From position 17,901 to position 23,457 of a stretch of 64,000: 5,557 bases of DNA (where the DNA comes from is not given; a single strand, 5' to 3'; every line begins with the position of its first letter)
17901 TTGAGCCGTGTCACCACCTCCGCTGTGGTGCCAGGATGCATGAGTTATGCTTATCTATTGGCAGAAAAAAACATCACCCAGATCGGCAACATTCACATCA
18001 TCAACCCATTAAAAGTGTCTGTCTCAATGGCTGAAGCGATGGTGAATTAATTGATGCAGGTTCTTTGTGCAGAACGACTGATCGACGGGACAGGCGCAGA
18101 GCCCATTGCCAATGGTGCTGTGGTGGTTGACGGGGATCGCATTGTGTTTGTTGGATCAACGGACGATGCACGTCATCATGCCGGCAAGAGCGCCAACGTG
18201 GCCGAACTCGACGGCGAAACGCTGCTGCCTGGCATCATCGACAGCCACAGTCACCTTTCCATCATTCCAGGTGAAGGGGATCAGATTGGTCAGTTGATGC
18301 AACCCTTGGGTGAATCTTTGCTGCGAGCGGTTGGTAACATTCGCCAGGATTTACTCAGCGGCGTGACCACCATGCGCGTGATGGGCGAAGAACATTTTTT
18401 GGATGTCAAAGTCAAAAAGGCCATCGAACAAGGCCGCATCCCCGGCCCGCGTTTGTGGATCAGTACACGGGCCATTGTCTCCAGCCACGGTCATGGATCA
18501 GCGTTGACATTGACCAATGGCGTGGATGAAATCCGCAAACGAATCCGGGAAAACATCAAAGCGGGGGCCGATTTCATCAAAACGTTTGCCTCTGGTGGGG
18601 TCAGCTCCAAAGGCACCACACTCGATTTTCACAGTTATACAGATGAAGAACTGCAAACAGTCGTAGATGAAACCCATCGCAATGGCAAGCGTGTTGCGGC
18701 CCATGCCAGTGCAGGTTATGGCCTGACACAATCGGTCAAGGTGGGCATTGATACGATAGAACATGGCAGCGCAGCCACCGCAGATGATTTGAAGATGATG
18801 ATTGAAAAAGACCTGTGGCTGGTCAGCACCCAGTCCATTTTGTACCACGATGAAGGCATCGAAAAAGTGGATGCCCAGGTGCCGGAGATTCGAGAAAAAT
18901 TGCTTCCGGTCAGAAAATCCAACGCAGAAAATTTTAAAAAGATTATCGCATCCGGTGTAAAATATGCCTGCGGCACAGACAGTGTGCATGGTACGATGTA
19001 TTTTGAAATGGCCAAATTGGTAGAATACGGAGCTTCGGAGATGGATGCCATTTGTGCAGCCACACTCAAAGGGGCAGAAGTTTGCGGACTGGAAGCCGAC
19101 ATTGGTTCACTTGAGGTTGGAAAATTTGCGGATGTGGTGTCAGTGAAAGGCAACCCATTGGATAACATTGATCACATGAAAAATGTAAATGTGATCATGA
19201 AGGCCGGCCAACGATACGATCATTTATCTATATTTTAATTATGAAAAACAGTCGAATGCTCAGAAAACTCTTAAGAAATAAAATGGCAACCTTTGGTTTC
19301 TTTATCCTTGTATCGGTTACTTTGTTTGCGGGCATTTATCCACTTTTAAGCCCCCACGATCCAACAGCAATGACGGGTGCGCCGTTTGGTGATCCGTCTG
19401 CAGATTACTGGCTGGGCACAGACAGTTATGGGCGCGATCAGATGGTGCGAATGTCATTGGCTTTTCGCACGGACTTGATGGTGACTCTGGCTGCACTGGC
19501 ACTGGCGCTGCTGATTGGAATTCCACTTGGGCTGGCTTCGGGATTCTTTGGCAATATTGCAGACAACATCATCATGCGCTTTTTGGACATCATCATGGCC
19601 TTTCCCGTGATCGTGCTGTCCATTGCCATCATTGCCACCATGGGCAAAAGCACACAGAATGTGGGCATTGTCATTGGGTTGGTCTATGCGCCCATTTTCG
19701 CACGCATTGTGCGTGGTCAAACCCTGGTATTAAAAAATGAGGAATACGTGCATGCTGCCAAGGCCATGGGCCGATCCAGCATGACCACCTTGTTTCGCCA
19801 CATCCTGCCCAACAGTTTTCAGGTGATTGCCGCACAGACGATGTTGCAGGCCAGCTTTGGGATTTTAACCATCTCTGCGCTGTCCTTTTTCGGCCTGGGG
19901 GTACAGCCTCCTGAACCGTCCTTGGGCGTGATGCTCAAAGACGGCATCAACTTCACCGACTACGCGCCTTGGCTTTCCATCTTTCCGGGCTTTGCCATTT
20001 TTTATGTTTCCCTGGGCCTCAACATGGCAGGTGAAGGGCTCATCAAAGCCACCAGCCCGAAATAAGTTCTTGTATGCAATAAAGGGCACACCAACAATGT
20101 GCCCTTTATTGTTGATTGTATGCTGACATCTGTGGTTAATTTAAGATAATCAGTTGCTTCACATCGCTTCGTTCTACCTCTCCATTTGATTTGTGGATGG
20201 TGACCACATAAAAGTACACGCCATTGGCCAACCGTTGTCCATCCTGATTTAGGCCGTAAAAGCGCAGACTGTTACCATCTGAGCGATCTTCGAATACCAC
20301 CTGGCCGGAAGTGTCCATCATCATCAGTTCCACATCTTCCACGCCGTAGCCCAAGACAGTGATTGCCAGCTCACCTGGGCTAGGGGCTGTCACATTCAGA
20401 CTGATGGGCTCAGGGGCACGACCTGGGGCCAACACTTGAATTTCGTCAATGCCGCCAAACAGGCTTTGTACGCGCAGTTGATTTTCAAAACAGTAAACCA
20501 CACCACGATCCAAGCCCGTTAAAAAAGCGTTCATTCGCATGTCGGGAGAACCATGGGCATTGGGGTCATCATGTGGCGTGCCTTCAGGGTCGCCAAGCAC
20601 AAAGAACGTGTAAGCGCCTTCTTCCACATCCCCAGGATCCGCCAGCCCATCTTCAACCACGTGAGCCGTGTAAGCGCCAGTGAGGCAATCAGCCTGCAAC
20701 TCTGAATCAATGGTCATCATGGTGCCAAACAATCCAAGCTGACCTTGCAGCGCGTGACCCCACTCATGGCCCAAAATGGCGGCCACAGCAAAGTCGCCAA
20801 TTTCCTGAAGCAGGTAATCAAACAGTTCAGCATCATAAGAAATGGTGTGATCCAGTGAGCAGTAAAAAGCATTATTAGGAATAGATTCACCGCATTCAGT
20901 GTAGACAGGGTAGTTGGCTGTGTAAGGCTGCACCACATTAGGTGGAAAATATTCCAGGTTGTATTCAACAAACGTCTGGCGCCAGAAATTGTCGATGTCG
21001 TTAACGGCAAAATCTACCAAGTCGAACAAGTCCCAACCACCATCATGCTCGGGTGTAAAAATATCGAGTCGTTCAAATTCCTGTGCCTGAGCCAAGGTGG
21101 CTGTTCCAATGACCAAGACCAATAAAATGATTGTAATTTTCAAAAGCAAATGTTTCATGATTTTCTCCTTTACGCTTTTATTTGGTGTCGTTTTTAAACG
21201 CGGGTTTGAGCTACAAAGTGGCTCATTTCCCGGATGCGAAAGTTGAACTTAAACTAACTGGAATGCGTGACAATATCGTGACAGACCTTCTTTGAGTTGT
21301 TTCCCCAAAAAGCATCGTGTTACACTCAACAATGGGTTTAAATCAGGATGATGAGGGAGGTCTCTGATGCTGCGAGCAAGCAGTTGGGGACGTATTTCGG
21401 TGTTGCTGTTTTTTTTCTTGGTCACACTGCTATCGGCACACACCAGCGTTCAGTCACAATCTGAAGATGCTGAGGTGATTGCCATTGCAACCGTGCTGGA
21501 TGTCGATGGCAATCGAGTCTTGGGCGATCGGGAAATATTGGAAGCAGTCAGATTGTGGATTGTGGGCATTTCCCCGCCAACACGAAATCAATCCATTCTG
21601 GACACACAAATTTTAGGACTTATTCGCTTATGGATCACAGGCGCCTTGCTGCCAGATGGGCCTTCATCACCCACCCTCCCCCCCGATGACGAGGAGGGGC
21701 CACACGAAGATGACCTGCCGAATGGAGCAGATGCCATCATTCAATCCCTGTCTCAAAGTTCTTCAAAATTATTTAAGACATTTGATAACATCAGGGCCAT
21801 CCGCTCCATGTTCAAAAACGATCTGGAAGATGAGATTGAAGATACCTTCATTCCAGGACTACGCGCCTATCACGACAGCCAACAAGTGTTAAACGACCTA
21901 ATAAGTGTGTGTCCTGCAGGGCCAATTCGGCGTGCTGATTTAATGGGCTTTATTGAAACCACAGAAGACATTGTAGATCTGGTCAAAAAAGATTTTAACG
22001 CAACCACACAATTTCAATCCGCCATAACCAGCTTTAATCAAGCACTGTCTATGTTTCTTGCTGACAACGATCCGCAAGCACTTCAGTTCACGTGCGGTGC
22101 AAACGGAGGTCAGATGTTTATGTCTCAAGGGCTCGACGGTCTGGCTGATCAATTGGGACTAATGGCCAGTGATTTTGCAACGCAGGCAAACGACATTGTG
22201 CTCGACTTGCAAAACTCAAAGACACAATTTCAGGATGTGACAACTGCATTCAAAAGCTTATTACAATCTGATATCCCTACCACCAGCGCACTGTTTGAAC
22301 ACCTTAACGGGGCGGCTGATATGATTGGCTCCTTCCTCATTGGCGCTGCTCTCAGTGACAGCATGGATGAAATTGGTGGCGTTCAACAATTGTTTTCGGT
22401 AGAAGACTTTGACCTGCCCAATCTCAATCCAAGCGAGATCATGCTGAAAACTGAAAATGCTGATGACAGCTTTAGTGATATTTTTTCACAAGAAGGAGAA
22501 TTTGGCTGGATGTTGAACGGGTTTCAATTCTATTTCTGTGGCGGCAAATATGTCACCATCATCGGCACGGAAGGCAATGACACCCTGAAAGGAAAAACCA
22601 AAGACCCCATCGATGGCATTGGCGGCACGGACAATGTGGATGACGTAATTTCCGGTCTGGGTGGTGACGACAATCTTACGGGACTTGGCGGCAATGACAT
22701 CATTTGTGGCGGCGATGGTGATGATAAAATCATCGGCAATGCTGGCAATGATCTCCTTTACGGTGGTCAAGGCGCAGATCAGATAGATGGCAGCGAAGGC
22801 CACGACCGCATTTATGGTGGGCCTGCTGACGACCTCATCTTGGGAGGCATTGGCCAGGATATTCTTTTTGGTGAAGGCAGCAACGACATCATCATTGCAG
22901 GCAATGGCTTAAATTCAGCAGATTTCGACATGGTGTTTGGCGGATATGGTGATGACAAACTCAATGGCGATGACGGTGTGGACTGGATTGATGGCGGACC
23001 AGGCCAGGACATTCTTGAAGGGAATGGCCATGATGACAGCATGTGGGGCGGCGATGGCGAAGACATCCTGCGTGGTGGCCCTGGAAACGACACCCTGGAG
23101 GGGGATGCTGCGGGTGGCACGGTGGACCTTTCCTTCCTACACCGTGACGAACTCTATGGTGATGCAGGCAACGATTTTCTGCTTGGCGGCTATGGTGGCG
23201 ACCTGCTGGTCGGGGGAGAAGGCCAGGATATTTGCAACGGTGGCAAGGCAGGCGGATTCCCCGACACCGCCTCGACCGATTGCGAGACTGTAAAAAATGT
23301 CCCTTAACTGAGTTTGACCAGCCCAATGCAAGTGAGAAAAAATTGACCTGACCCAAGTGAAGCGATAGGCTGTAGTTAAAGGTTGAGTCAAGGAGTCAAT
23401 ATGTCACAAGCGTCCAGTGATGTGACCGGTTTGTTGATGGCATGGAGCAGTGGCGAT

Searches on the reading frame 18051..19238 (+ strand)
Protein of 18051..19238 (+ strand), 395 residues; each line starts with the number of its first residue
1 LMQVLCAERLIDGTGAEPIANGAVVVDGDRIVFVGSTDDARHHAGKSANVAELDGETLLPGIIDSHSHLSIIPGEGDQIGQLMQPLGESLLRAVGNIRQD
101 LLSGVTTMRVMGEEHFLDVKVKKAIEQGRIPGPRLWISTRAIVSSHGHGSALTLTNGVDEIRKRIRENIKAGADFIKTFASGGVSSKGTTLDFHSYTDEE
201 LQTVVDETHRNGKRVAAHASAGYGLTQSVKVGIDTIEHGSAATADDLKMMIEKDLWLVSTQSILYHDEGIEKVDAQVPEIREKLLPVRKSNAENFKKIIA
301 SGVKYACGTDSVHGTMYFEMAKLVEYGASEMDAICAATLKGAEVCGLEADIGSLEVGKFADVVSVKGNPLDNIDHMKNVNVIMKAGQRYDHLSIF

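Call 80: search_protein_families(library=pfam, proteins=[window:18051-19238:+], max_evalue=0.00001)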
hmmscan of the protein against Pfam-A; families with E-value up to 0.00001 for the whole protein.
window:18051-19238:+ (395 aa): 2 families
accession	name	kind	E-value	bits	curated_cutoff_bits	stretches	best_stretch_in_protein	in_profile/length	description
PF01979.26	Amidohydro_1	-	5e-42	144.8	25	1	57-386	1-342/345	Amidohydrolase family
PF07969.17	Amidohydro_3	-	2.3e-11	44.3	29.7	1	185-371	241-450/472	Amidohydrolase family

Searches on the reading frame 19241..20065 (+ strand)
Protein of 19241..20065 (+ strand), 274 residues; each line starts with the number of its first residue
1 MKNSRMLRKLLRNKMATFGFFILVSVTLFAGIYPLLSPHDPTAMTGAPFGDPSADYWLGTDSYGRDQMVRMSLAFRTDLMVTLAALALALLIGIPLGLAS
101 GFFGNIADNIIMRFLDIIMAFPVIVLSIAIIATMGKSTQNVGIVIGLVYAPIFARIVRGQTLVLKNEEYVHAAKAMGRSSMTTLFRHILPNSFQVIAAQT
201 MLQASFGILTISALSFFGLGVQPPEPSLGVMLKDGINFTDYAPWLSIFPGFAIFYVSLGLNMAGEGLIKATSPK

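Call 80: search_protein_families(library=pfam, proteins=[window:19241-20065:+], max_evalue=0.00001)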
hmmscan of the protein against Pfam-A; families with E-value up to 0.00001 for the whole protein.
window:19241-20065:+ (274 aa): 2 families
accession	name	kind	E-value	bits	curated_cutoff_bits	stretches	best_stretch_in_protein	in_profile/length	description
PF00528.27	BPD_transp_1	-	1.2e-26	94.1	26.4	1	93-262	1-169/184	Binding-protein-dependent transport system inner membrane component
PF12911.12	OppC_N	-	1.8e-09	37.8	23.9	1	5-43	5-43/53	N-terminal TM domain of oligopeptide transport permease C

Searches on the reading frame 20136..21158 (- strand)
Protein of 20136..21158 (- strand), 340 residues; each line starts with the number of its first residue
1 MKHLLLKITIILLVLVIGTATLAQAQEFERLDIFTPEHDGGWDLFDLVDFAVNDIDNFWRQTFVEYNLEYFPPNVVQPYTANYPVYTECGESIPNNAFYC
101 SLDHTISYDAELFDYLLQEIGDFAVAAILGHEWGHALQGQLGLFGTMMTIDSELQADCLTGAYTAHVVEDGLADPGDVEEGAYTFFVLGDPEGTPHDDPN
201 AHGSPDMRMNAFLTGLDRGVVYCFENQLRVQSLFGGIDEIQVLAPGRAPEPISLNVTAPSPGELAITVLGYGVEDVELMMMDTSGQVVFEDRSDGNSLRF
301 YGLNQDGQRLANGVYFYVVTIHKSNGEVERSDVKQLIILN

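Call 5: search_protein_families(library=pfam, proteins=[window:20136-21158:-], max_evalue=0.01)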
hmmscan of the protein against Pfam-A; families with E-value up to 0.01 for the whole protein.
window:20136-21158:- (340 aa): 3 families
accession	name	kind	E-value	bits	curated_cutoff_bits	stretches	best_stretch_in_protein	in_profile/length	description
PF04228.19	Zn_peptidase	-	6.4e-19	69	23.2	1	45-219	86-282/290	Putative neutral zinc metallopeptidase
PF13585.12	CHU_C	-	5.6e-07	30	27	1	273-327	26-78/86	CHU_C Type IX secretion signal domain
PF01435.24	Peptidase_M48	-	0.0017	18.6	20.3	0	112-141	51-81/186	Peptidase family M48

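Call 72: search_protein_families(library=ncbifam, proteins=[window:20136-21158:-], max_evalue=0.001)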
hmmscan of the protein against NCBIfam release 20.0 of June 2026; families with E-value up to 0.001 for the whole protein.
window:20136-21158:- (340 aa): 2 families
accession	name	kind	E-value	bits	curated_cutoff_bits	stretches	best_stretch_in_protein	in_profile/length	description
NF050010.1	Zn_HExGHH_YpfJ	equivalog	1.4e-21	77.3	250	1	46-219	80-276/285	KPN_02809 family neutral zinc metallopeptidase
NF052228.1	T9SS_PorZ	equivalog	5e-05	21.9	260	1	275-321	696-742/757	type IX secretion system anionic LPS delivery protein PorZ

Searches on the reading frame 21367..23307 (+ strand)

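Call 5: search_protein_families(library=pfam, proteins=[window:21367-23307:+], max_evalue=0.01)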
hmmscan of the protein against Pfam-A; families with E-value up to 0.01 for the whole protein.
window:21367-23307:+ (646 aa): 1 family
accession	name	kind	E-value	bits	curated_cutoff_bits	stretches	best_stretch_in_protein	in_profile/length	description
PF00353.25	HemolysinCabind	-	3.2e-34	116.9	23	6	448-482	2-36/36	RTX calcium-binding nonapeptide repeat (4 copies)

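Call 72: search_protein_families(library=ncbifam, proteins=[window:21367-23307:+], max_evalue=0.001)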
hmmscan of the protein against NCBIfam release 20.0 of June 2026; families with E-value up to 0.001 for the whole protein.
window:21367-23307:+ (646 aa): 6 families
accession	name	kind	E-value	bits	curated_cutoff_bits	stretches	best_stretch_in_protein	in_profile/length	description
NF033943.0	RTX_toxin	subfamily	7.5e-37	127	1000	3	443-557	687-797/930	RTX family hemolysin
NF033203.1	entero_EhxA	exception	6.6e-20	70.9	2000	2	520-624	729-832/997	enterohemolysin EhxA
NF046115.1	Ca_rpt_SMc04171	equivalog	1.8e-18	67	625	4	459-514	275-330/574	SMc04171 family calcium-binding repeat protein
NF053766.1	ZapA_metallo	exception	6e-12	45.3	940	1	523-577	333-387/483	ZapA family metalloprotease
NF035945.1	Zn_serralysin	subfamily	1.5e-10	40.9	500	2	439-481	324-366/462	serralysin family metalloprotease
NF050046.1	PueAB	exception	0.00098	17.6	670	0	454-500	371-417/616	polyurethane esterase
